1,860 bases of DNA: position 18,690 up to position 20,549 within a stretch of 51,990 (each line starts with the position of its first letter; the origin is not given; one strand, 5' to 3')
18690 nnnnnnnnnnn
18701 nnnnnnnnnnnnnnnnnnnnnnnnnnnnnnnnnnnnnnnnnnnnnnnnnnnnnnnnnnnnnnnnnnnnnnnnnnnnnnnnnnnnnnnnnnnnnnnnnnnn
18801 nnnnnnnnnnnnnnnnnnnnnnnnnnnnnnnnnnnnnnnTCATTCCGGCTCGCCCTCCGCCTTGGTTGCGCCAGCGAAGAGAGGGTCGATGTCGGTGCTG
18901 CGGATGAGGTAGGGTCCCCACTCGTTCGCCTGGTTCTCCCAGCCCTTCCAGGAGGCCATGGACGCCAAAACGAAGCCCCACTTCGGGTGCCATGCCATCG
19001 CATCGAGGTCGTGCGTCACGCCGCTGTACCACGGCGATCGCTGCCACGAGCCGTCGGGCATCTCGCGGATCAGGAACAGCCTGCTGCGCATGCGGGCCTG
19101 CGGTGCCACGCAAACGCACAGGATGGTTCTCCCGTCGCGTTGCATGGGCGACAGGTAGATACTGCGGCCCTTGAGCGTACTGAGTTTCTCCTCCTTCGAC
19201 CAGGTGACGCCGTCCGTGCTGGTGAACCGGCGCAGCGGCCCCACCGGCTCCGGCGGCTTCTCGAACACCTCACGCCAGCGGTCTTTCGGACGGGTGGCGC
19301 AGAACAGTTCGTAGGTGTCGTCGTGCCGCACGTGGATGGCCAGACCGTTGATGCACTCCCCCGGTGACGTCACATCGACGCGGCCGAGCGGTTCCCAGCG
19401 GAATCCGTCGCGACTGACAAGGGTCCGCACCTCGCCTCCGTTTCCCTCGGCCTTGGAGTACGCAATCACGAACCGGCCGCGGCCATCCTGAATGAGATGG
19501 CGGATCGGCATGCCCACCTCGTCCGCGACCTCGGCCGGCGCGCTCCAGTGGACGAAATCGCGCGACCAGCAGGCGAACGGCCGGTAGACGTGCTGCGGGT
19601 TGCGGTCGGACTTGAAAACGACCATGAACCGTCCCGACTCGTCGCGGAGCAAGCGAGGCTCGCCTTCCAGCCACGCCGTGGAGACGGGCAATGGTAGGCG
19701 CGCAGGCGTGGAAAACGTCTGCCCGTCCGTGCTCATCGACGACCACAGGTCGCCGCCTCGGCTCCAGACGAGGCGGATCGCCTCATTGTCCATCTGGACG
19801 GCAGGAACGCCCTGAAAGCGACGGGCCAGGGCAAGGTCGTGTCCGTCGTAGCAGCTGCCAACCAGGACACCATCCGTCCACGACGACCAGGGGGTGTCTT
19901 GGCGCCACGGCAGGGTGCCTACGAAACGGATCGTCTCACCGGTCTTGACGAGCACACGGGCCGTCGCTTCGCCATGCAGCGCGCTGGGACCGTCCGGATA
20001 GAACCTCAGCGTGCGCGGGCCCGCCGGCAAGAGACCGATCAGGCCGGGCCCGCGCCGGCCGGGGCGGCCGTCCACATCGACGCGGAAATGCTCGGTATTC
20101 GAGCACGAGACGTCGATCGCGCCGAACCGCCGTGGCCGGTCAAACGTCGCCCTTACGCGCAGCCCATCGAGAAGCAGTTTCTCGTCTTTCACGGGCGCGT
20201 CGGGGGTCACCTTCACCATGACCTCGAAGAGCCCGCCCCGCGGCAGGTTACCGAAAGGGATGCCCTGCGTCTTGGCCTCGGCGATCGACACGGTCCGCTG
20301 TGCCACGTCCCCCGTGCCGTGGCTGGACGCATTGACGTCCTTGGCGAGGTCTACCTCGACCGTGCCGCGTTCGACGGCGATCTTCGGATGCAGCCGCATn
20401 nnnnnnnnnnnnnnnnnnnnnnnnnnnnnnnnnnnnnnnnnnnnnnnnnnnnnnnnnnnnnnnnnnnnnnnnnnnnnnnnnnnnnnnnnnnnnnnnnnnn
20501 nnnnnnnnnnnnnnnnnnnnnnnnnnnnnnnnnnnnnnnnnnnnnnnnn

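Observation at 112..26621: ECF sigma/anti-sigma-headed 26.5-kb array of secreted giant multidomain proteins: candidate undescribed envelope system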

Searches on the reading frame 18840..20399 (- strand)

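Call 10: search_protein_families(library=pfam, proteins=[window:18840-20399:-], max_evalue=10)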
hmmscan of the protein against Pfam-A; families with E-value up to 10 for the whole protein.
window:18840-20399:- (519 aa): 1 family
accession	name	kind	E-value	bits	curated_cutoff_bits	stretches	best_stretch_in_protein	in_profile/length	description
PF13088.12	BNR_2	-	3.4e-07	30.4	31.4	1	247-454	53-250/277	BNR repeat-like domain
